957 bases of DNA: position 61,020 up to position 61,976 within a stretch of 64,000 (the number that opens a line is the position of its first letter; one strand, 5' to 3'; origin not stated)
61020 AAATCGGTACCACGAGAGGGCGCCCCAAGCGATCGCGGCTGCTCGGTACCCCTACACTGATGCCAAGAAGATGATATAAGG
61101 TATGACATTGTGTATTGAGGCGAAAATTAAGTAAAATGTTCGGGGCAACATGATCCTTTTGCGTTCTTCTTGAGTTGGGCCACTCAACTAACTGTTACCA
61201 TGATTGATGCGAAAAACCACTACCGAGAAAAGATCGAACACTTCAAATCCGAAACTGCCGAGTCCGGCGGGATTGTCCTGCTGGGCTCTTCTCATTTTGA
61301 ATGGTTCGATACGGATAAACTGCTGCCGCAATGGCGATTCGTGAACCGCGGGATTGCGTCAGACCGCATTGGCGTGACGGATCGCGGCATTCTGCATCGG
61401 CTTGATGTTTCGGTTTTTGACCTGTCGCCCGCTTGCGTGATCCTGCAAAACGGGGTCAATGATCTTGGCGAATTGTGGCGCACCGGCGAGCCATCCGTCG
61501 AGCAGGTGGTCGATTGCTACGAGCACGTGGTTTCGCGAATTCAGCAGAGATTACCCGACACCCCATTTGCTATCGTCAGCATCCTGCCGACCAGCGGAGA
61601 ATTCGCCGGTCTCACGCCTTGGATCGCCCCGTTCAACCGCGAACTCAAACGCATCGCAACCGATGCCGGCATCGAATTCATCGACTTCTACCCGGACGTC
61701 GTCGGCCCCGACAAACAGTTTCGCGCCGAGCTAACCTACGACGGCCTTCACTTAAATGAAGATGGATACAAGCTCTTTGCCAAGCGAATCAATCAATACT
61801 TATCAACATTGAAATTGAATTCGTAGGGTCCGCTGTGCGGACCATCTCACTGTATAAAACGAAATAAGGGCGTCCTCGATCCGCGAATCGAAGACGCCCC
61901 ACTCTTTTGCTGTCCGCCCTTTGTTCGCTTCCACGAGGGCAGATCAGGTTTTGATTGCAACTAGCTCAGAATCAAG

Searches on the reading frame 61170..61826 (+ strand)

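Call 50: search_protein_families(library=pfam, proteins=[window:61170-61826:+], max_evalue=0.0001)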
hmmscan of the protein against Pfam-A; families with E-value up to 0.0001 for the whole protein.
window:61170-61826:+ (218 aa): 2 families
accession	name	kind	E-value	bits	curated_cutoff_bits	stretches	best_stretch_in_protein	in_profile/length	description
PF13472.12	Lipase_GDSL_2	-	3.1e-19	70.6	32.9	1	54-202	32-178/178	GDSL-like Lipase/Acylhydrolase family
PF00657.28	Lipase_GDSL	-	2.4e-08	34.8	23.6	1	73-207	62-208/208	GDSL-like Lipase/Acylhydrolase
